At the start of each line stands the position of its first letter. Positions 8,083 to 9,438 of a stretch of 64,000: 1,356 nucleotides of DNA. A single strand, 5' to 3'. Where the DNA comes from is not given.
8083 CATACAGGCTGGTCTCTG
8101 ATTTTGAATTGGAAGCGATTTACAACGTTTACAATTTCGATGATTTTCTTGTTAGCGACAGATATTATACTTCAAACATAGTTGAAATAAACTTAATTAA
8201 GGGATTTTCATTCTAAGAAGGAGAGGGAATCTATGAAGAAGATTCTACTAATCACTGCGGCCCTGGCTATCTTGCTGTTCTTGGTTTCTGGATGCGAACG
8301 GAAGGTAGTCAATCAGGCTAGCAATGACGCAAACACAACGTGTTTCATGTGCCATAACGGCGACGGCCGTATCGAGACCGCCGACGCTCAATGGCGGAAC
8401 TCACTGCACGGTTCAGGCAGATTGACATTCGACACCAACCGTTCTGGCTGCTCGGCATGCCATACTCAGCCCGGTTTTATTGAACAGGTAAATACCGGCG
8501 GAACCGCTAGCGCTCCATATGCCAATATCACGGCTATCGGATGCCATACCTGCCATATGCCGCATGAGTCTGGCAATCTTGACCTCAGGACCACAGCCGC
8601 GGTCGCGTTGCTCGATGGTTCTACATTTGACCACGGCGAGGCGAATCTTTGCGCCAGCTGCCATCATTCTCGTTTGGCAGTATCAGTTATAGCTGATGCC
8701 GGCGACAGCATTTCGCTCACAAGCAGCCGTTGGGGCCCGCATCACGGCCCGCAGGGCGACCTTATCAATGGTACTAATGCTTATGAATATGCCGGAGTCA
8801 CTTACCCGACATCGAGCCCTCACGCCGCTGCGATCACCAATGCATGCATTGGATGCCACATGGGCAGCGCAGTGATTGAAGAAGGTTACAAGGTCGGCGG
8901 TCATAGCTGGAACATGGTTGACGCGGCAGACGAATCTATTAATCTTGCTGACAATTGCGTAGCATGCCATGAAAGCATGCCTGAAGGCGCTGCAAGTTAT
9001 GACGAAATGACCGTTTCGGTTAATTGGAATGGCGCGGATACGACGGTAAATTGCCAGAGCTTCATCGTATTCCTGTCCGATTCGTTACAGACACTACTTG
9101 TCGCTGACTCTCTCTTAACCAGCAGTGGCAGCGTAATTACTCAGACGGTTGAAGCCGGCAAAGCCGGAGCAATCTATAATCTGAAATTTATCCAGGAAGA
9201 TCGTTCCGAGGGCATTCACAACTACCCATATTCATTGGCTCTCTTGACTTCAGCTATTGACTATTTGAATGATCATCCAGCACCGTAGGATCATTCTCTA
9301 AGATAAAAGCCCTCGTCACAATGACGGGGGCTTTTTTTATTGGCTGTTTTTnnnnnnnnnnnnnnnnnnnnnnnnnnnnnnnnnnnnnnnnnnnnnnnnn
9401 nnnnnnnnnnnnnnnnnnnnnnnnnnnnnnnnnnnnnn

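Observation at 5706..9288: Compact porin-cytochrome module: periplasmic decahaem, 515-aa outer-membrane barrel and hexahaem lipoprotein in one operon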

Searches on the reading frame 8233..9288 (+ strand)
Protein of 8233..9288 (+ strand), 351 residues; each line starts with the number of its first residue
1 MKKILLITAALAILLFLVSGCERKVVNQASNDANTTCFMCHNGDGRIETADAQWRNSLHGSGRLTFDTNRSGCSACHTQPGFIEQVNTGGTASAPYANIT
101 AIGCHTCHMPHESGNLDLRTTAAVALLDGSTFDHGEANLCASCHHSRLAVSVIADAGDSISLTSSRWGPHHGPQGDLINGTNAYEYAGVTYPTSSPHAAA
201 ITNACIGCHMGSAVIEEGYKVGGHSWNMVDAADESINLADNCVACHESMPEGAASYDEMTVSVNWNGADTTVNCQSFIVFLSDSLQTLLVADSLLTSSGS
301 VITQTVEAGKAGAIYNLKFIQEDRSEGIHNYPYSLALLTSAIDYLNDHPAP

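Call 4: search_protein_families(library=pfam, proteins=[window:8233-9288:+], max_evalue=1)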
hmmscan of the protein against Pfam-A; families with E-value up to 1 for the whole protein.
window:8233-9288:+ (351 aa): 8 families
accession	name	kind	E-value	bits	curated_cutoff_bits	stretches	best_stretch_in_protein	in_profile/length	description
PF22113.1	Mtrc-MtrF_II-IV_dom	-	1.8e-07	31.3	30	2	28-116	23-136/176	Outer membrane cytochrome MtrC/MtrF-like, domains II/IV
PF14522.11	Cytochrome_C7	-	2.1e-07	31.1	24.8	2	197-251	8-53/67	Cytochrome c7 and related cytochrome c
PF14537.11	Cytochrom_c3_2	-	1.3e-05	26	25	1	32-145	4-79/79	Cytochrome c3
PF09699.15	Paired_CXXCH_1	-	4.1e-05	23.6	20.6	0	103-145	8-37/41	Doubled CXXCH motif (Paired_CXXCH_1)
PF03264.19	Cytochrom_NNT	-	0.0039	17.4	24.1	2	9-85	9-80/174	NapC/NirT cytochrome c family, N-terminal region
PF02335.20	Cytochrom_C552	-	0.094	12.1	24.1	1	194-344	237-372/438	Cytochrome c552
PF02085.21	Cytochrom_CIII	-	0.37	11.6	22.9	0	132-211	23-84/101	Class III cytochrome C family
PF13435.11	Cytochrome_C554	-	0.4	12.1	20.8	0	68-108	46-83/84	Cytochrome c554 and c-prime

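Call 5: search_protein_families(library=ncbifam, proteins=[window:8233-9288:+], max_evalue=1)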
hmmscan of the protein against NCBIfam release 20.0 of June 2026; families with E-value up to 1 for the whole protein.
window:8233-9288:+ (351 aa): 9 families
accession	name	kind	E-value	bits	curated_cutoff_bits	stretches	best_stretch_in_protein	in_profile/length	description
TIGR03508.1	decahem_SO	subfamily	0.0023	17.5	192.2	1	24-146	24-126/258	DmsE family decaheme c-type cytochrome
NF041198.1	UshA_like_PCGU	equivalog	0.0051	15.4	275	1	27-115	435-515/519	UshA-like (seleno)protein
NF041698.1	Shig_StxB_1c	exception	0.033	14.3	201.2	1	1-85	1-86/89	Shiga toxin Stx1c subunit B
NF045713.1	CxxCH_16_HmcA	equivalog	0.037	12.6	400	1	195-260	341-400/541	sulfate respiration complex hexadecaheme cytochrome HmcA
NF043010.1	Cyt554_Nsmonas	equivalog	0.048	13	400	1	1-113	1-120/238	cytochrome c-550 CycA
TIGR03153.1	cytochr_NrfH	equivalog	0.061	13.4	134.2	1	8-86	5-68/138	cytochrome c nitrite reductase small subunit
TIGR01905.1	paired_CXXCH_1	subfamily_domain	0.082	12.8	25.2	0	31-44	26-39/41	doubled CXXCH domain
NF033659.0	Shiga_Stx1B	exception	0.13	12.5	175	1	1-84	1-85/89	Shiga toxin Stx1 subunit B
NF047847.2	SS_mature_LptM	equivalog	0.28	11.3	27.7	1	1-21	1-20/31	LPS translocon maturation chaperone LptM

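Call 8: search_solved_structures(query=window:8233-9288:+, max_evalue=1, show_alignments=1)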
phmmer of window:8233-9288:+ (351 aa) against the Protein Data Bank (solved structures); distinct sequences matched with E-value up to 1: 0.

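Call 26: find_homologous_proteins(query=window:8233-9288:+, max_evalue=0.001)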
Query window:8233-9288:+ (351 aa): 214 proteins with E <= 0.001 among 7884 candidates; the best 120 are listed.
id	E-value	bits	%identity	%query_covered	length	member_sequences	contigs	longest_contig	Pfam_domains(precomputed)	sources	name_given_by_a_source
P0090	5.8e-236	800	100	100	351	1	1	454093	PF14537.12,PF14522.12,PF22113.2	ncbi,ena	-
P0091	4.7e-96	340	48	98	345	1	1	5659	PF14522.12,PF22113.2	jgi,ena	-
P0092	1.8e-95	338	49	99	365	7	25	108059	PF22113.2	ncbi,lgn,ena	-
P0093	2.4e-89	318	48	98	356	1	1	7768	PF14537.12,PF14522.12,PF22113.2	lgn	-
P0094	8.0e-89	316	48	99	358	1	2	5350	PF02335.21,PF14522.12,PF22113.2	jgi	jgi:hypothetical protein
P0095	1.3e-88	316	47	99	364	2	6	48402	PF22113.2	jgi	jgi:hypothetical protein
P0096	4.7e-88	314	46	99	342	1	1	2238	PF14537.12,PF14522.12,PF22113.2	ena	-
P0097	5.7e-88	314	43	100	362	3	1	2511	PF14522.12,PF22113.2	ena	-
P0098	6.9e-88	313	47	99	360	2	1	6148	PF14522.12,PF22113.2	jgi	jgi:hypothetical protein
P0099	1.4e-87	312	47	98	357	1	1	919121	PF14537.12,PF02335.21,PF14522.12,PF22113.2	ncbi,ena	-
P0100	1.4e-87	312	49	98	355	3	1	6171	PF14537.12,PF14522.12,PF22113.2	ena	-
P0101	1.7e-87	312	46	93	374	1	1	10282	PF14522.12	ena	-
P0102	2.0e-87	312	46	99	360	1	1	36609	PF09699.16,PF02335.21,PF14522.12,PF22113.2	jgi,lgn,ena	-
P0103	6.0e-87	310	46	98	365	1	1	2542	PF14522.12,PF22113.2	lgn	-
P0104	7.1e-87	310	48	94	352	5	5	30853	PF14522.12,PF22113.2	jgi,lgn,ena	-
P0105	7.1e-87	310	46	98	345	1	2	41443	PF14537.12,PF02085.22,PF14522.12,PF22113.2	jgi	jgi:hypothetical protein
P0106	1.4e-86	309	45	99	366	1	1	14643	PF22113.2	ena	-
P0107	2.9e-86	308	48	94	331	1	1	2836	PF09699.16,PF14537.12,PF02335.21,PF14522.12,PF22113.2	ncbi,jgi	jgi:hypothetical protein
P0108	3.0e-86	308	47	100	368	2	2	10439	PF09699.16,PF14537.12,PF02335.21,PF14522.12,PF22113.2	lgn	-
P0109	5.1e-86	307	44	99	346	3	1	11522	PF14537.12,PF02335.21,PF14522.12,PF22113.2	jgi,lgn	-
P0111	1.1e-84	303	46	93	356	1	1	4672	PF14537.12,PF14522.12,PF22113.2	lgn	-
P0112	2.2e-84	302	44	99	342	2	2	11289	PF14537.12,PF14522.12,PF22113.2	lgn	-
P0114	4.6e-84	301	44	100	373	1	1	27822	PF14522.12,PF22113.2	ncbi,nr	ncbi:hypothetical protein GF420_01305 [candidate division GN15 bacterium]|nr:hypothetical protein [c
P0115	4.8e-84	301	45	97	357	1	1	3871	PF14537.12,PF02335.21,PF14522.12,PF22113.2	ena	-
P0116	8.4e-84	300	47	99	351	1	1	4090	PF14522.12,PF22113.2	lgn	-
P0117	1.0e-83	300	44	99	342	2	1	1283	PF09699.16,PF14537.12,PF14522.12,PF22113.2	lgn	-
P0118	1.8e-83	299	42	99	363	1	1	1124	PF14522.12,PF22113.2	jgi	jgi:hypothetical protein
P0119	2.3e-83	298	44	99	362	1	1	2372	PF09699.16,PF14537.12,PF02335.21,PF14522.12,PF22113.2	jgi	-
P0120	4.0e-83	298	44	98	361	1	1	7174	PF09699.16,PF02335.21,PF14522.12,PF22113.2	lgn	-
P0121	4.6e-83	297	46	98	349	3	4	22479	PF22113.2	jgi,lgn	-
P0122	6.8e-83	297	45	99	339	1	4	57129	PF14537.12,PF14522.12,PF22113.2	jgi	-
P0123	7.2e-83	297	46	95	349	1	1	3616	PF14522.12,PF22113.2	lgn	-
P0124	9.9e-83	296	45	98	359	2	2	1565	PF14537.12,PF22113.2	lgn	-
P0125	1.0e-82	296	44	99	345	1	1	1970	PF14537.12,PF14522.12,PF22113.2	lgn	-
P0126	1.2e-82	296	43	98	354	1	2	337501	PF14537.12,PF14522.12,PF22113.2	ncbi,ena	-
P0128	3.8e-82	294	43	99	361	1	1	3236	PF14522.12,PF22113.2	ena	-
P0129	7.6e-82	293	45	99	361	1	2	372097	PF14537.12,PF14522.12,PF22113.2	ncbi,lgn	-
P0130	9.7e-82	293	41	100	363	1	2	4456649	PF14522.12,PF22113.2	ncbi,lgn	ncbi:MAG: hypothetical protein R3F48_00660 [Candidatus Zixiibacteriota bacterium]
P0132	1.6e-81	292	45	99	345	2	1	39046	PF14537.12,PF14522.12,PF22113.2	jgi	-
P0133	2.9e-81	292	43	99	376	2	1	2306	PF14522.12,PF22113.2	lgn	-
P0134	4.4e-81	291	44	98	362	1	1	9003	PF09699.16,PF02335.21,PF14522.12,PF22113.2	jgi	jgi:hypothetical protein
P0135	5.4e-81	291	43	96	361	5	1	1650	PF14537.12,PF02335.21,PF14522.12,PF22113.2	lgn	-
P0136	5.5e-81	291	41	99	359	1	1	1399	PF03264.20,PF02085.22,PF02335.21,PF14522.12,PF22113.2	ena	-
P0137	8.4e-81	290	43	99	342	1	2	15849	PF14522.12,PF22113.2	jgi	jgi:hypothetical protein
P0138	9.0e-81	290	43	99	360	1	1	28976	PF09699.16,PF02335.21,PF14522.12,PF22113.2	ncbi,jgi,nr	ncbi:MAG: ammonia-forming cytochrome c nitrite reductase subunit c552 [candidate division Zixibacter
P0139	1.2e-80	290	44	100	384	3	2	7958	PF14522.12,PF22113.2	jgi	jgi:hypothetical protein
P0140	1.5e-80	289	43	99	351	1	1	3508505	PF09699.16,PF02335.21,PF14522.12,PF22113.2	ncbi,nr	ncbi:conserved exported hypothetical protein [Candidatus Zixiibacteriota bacterium]|nr:conserved exp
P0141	2.7e-80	288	43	99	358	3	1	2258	PF09699.16,PF14537.12,PF14522.12,PF22113.2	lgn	-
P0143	7.9e-80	287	42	99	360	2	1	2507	PF02335.21,PF14522.12,PF22113.2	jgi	jgi:hypothetical protein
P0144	1.6e-79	286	43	100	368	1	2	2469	PF14522.12,PF22113.2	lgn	-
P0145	1.7e-79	286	44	95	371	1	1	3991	PF22113.2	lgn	-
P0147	2.4e-79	285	42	100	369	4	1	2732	PF14522.12,PF22113.2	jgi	-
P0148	3.3e-79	285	45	95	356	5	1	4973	PF02335.21,PF14522.12,PF22113.2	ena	-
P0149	4.0e-79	284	43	100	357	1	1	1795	PF14537.12,PF02335.21,PF14522.12,PF22113.2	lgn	-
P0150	8.6e-79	283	42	98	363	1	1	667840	PF09699.16,PF02335.21,PF22113.2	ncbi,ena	-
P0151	1.0e-78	283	42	99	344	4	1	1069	PF14537.12,PF14522.12,PF22113.2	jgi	jgi:hypothetical protein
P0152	1.3e-78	283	44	96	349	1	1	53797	PF14522.12,PF22113.2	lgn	-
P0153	1.4e-78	283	45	98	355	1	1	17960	PF02335.21,PF14522.12,PF22113.2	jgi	jgi:formate-dependent nitrite reductase cytochrome c552 subunit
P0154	2.2e-78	282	45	97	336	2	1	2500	PF14537.12,PF02335.21,PF14522.12,PF22113.2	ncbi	-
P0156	7.0e-78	280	42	95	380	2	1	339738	PF14537.12,PF22113.2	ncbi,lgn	-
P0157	1.0e-77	280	42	99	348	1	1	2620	PF14522.12,PF22113.2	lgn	-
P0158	1.2e-77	280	43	97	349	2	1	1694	PF14522.12,PF22113.2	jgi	jgi:hypothetical protein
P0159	1.3e-77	280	42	99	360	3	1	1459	PF14537.12,PF02335.21,PF14522.12,PF22113.2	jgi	jgi:formate-dependent nitrite reductase cytochrome c552 subunit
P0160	2.5e-77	279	44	99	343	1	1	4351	PF09699.16,PF14537.12,PF14522.12,PF22113.2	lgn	-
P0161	3.9e-77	278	43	99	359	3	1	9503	PF09699.16,PF02085.22,PF14522.12,PF22113.2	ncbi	-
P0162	5.4e-77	277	43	98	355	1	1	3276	PF02335.21,PF14522.12,PF22113.2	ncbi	-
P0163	6.1e-77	277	40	99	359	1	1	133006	PF02335.21,PF14522.12,PF22113.2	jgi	jgi:hypothetical protein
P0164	6.7e-77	277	43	98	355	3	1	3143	PF02335.21,PF14522.12,PF22113.2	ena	-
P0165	1.3e-76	276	44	99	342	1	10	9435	PF22113.2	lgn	-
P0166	1.3e-76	276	43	99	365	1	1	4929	PF14522.12,PF22113.2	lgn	-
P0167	1.8e-76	276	42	98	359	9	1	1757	PF14537.12,PF22113.2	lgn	-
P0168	1.8e-76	276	44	95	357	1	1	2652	PF22113.2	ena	-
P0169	1.8e-76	276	46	97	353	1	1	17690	PF14522.12,PF22113.2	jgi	-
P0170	2.1e-76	276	43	93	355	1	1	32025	PF22113.2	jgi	-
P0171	2.3e-76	275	44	98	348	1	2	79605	PF14537.12,PF14522.12,PF22113.2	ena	-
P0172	2.9e-76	275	43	99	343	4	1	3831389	PF14537.12,PF14522.12,PF22113.2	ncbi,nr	ncbi:MAG: hypothetical protein JSW64_11635 [Candidatus Zixiibacteriota bacterium]|nr:MAG: hypothetic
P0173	4.3e-76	275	43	93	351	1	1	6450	PF02335.21,PF14522.12,PF22113.2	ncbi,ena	-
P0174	4.4e-76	274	41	99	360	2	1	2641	PF14537.12,PF22113.2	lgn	-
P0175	1.4e-75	273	41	99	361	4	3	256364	PF14537.12,PF22113.2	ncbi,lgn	-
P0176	2.1e-75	272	41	98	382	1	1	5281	PF14522.12,PF22113.2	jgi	jgi:hypothetical protein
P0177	3.0e-75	272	45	89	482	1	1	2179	PF09699.16,PF14537.12,PF03264.20,PF14522.12,PF22113.2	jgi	jgi:hypothetical protein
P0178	7.4e-75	270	41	99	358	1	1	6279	PF09699.16,PF02335.21,PF14522.12,PF22113.2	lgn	-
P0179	7.8e-75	270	44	98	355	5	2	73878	PF22113.2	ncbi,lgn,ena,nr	ncbi:MAG: hypothetical protein PHU88_11000 [candidate division Zixibacteria bacterium]|nr:hypothetic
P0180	1.3e-74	270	42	99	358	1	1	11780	PF09699.16,PF02335.21,PF14522.12,PF22113.2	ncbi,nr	ncbi:MAG: hypothetical protein HY851_03865 [candidate division Zixibacteria bacterium]|nr:hypothetic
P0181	1.4e-74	270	42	99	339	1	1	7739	PF14522.12,PF22113.2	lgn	-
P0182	3.0e-74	268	42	99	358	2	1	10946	PF14522.12,PF22113.2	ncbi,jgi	jgi:hypothetical protein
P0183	8.5e-74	267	42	98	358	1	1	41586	PF09699.16,PF14522.12,PF22113.2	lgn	-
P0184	1.3e-73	266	40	99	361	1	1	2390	PF14537.12,PF22113.2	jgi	jgi:hypothetical protein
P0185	1.9e-73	266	43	98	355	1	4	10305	PF14537.12,PF14522.12,PF22113.2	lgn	-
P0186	2.3e-73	266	44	93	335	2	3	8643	PF14537.12,PF02335.21,PF14522.12,PF22113.2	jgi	jgi:hypothetical protein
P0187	3.4e-73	265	42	93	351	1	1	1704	PF09699.16,PF14537.12,PF02335.21,PF14522.12,PF22113.2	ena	-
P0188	3.5e-73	265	43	97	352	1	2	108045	PF02335.21,PF14522.12,PF22113.2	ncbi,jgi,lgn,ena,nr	ncbi:MAG: hypothetical protein CVT49_04650 [candidate division Zixibacteria bacterium HGW-Zixibacter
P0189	4.3e-73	265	42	98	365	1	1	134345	PF22113.2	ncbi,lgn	-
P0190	5.7e-73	264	42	95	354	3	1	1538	PF14522.12,PF22113.2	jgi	jgi:hypothetical protein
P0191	6.1e-73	264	41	99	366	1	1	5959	PF14522.12,PF22113.2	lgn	-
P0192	1.4e-72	263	44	89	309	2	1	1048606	PF09699.16,PF14522.12,PF22113.2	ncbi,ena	-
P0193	1.5e-72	263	43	98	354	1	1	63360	PF02335.21,PF14522.12,PF22113.2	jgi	-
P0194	1.7e-72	263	44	98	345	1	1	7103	PF14537.12,PF02335.21,PF14522.12,PF22113.2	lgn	-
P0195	3.2e-72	262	43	98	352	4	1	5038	PF02335.21,PF14522.12,PF22113.2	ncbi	ncbi:MAG: hypothetical protein AB1746_13005 [Candidatus Zixiibacteriota bacterium]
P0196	4.0e-72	261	40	98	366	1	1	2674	PF14522.12,PF22113.2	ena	-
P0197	8.9e-72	260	42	93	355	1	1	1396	PF14522.12,PF22113.2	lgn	-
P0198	1.0e-71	260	41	93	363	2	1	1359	PF14522.12,PF22113.2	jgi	jgi:hypothetical protein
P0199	1.6e-71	259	41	99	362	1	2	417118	PF14522.12,PF22113.2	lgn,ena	-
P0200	3.7e-71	258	43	98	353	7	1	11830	PF14522.12,PF22113.2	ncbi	-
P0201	6.6e-71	257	41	93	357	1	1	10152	PF02335.21,PF22113.2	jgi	jgi:hypothetical protein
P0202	9.3e-71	257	43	95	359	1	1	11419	PF22113.2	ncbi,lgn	ncbi:MAG: hypothetical protein ACOYVF_09820 [Candidatus Zixiibacteriota bacterium]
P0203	1.8e-70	256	42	99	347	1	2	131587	PF14522.12,PF22113.2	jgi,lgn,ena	-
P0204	1.8e-70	256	41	98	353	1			PF14522.12,PF22113.2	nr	nr:hypothetical protein [candidate division Zixibacteria bacterium]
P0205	1.1e-69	253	41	95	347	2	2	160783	PF02335.21,PF14522.12,PF22113.2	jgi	jgi:hypothetical protein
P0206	3.2e-69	252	43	98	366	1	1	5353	PF02335.21,PF14522.12,PF22113.2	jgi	jgi:formate-dependent nitrite reductase cytochrome c552 subunit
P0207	6.4e-69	251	41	95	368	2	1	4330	PF14537.12,PF14522.12,PF22113.2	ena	-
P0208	1.1e-68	250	40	93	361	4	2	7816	PF22113.2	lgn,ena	-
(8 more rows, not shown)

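Call 34: search_solved_structures(query=A2, max_evalue=10, show_alignments=2)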
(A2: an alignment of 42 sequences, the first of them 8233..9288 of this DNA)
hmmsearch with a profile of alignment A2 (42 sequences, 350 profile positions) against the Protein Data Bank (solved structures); distinct sequences matched with E-value up to 10: 22.
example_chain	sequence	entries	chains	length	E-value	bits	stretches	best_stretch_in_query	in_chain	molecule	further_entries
2j7a_A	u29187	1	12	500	9.3e-06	28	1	201-342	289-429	CYTOCHROME C NITRITE REDUCTASE NRFA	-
2vr0_A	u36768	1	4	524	1.1e-05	27.8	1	201-342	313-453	CYTOCHROME C NITRITE REDUCTASE, CATALYTIC SUBUNIT NFRA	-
4q0t_A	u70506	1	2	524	4.8e-05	25.7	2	201-337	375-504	Eight-heme nitrite reductase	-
2zo5_A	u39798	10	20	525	5e-05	25.6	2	201-337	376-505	Eight-heme nitrite reductase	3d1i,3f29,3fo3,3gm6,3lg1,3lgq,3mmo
2ot4_A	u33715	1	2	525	5.8e-05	25.4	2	201-337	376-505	Eight-heme nitrite reductase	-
6i5b_A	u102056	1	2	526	5.9e-05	25.3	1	55-338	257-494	Uncharacterized protein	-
3owm_A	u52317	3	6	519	7.2e-05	25.1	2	201-337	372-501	Eight-heme nitrite reductase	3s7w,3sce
3uu9_A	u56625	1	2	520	7.3e-05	25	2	201-337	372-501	Eight-heme nitrite reductase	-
3rkh_A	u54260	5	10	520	7.3e-05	25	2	201-337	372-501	Eight-heme nitrite reductase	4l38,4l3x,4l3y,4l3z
4q4u_A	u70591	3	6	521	7.3e-05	25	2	201-337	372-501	Eight-heme nitrite reductase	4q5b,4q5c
1oah_A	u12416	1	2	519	9.7e-05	24.6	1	190-341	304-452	CYTOCHROME C NITRITE REDUCTASE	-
3ubr_A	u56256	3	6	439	0.00023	23.4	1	104-281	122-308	Cytochrome c-552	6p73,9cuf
4rkm_A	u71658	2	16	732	0.0024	20.1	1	242-344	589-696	MccA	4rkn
6qvm_A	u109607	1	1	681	0.015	17.4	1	66-343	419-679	Multiheme cytochrome cf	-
4wjy_A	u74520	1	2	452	0.27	13.3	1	140-324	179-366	Cytochrome c-552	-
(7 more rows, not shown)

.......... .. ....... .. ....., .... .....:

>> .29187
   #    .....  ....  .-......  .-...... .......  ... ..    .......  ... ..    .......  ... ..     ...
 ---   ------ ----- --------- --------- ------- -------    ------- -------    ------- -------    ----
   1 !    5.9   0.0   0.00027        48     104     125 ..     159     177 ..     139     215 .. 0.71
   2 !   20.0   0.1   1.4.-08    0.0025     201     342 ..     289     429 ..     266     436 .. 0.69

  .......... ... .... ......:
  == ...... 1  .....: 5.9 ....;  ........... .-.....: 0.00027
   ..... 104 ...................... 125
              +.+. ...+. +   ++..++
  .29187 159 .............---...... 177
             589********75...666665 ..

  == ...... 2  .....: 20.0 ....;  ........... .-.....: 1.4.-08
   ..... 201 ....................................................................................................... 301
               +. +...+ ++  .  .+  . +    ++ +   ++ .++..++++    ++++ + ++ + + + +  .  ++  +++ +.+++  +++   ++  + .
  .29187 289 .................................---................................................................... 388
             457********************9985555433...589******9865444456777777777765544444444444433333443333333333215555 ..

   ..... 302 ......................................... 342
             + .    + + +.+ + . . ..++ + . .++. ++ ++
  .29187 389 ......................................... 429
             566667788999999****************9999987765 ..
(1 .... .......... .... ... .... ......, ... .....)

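Call 40: predict_structure(alignment_id=A2)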
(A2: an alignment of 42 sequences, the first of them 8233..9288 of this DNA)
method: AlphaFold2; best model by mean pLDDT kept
length: 351 residues; sequences in the alignment: 42
mean_pLDDT: 74.3   pTM: 0.76
mean pLDDT of the five models: 74.3, 71.9, 71.4, 70.2, 70.1
residues with pLDDT >= 90: 106; 70-90: 94; 50-70: 106; < 50: 45
segments of 3 or more residues with pLDDT < 50: 20-36, 62-69, 96-102, 213-219
pLDDT, mean of each block of 10 residues (from residue 1): 87 72 38 46 58 57 47 57 62 49 58 65 89 86 86 94 87 86 96 80 72 49 55 68 64 57 82 87 98 96 97 96 86 95 96 77
secondary structure, 60 per line:
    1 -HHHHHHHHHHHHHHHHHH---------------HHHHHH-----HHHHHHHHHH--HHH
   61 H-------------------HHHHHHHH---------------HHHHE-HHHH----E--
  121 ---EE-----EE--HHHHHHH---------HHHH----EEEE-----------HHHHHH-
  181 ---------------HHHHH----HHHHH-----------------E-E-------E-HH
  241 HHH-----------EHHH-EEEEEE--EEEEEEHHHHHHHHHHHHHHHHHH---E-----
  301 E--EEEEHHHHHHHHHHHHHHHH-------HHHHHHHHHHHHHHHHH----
elements in order: H2-19 H35-40 H46-55 H58-61 H81-88 H104-107 H110-113 H135-141 H151-154 E159-162 H174-179 H196-200 H205-209 H239-243 E260-265 E268-273 H274-291 E304-307 H308-323 H331-347

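Call 44: fold_search(model_id=the predicted structure, library=pdb)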
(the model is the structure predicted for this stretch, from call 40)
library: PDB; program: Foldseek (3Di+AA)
matches with E <= 10: 42; with E <= 0.001: 0
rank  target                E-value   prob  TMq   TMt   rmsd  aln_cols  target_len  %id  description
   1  6i5b_B                1.0e-03  1.00  0.48  0.36   5.7       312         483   18  Crystal Structure of Outer Cell Wall Cytochrome OcwA (released 2019-09-25)
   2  6i5b_A                1.3e-03  1.00  0.47  0.36   6.2       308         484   19  Crystal Structure of Outer Cell Wall Cytochrome OcwA (released 2019-09-25)
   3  1oah_A                9.5e-02  0.38  0.28  0.22  11.0       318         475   12  Cytochrome c Nitrite Reductase from Desulfovibrio desulfuricans ATCC 27774: The relevance of the two calcium sites in  (released 2003-05-08)
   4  2vr0_E                2.0e-01  0.16  0.24  0.18  14.4       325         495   15  Crystal structure of cytochrome c nitrite reductase NrfHA complex bound to the HQNO inhibitor (released 2008-06-03)
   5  1oah_B                2.1e-01  0.21  0.29  0.22  12.3       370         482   12  Cytochrome c Nitrite Reductase from Desulfovibrio desulfuricans ATCC 27774: The relevance of the two calcium sites in  (released 2003-05-08)
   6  2j7a_B                2.2e-01  0.28  0.32  0.24  10.4       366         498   15  Crystal structure of cytochrome c nitrite reductase NrfHA complex from Desulfovibrio vulgaris (released 2006-12-06)
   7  8rv0                  3.4e-01  0.21  0.31  0.24  11.4       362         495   10  Crystal structure of octaheme nitrite reductase from Trichlorobacter ammonificans in complex with nitrite (released 2024-03-27)
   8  2j7a_H                3.4e-01  0.21  0.32  0.24  10.4       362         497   15  Crystal structure of cytochrome c nitrite reductase NrfHA complex from Desulfovibrio vulgaris (released 2006-12-06)
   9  2j7a_D                3.4e-01  0.12  0.22  0.17  14.6       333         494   15  Crystal structure of cytochrome c nitrite reductase NrfHA complex from Desulfovibrio vulgaris (released 2006-12-06)
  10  2j7a_K                3.8e-01  0.23  0.33  0.25  10.8       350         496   15  Crystal structure of cytochrome c nitrite reductase NrfHA complex from Desulfovibrio vulgaris (released 2006-12-06)
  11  4rkm_B                5.9e-01  0.30  0.12  0.07   7.0        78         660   20  Wolinella succinogenes octaheme sulfite reductase MccA, form I (released 2015-02-04)
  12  4rkm_G                6.9e-01  0.28  0.12  0.07   7.1        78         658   20  Wolinella succinogenes octaheme sulfite reductase MccA, form I (released 2015-02-04)
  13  4rkn_C                7.3e-01  0.25  0.12  0.07   6.4        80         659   20  Wolinella succinogenes octaheme sulfite reductase MccA, form II (released 2015-02-04)
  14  2ot4_A                7.3e-01  0.18  0.34  0.25  10.8       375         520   13  Structure of a hexameric multiheme c nitrite reductase from the extremophile bacterium Thiolkalivibrio nitratireducens (released 2008-04-08)
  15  2j7a_A                7.3e-01  0.16  0.34  0.26  10.6       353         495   15  Crystal structure of cytochrome c nitrite reductase NrfHA complex from Desulfovibrio vulgaris (released 2006-12-06)
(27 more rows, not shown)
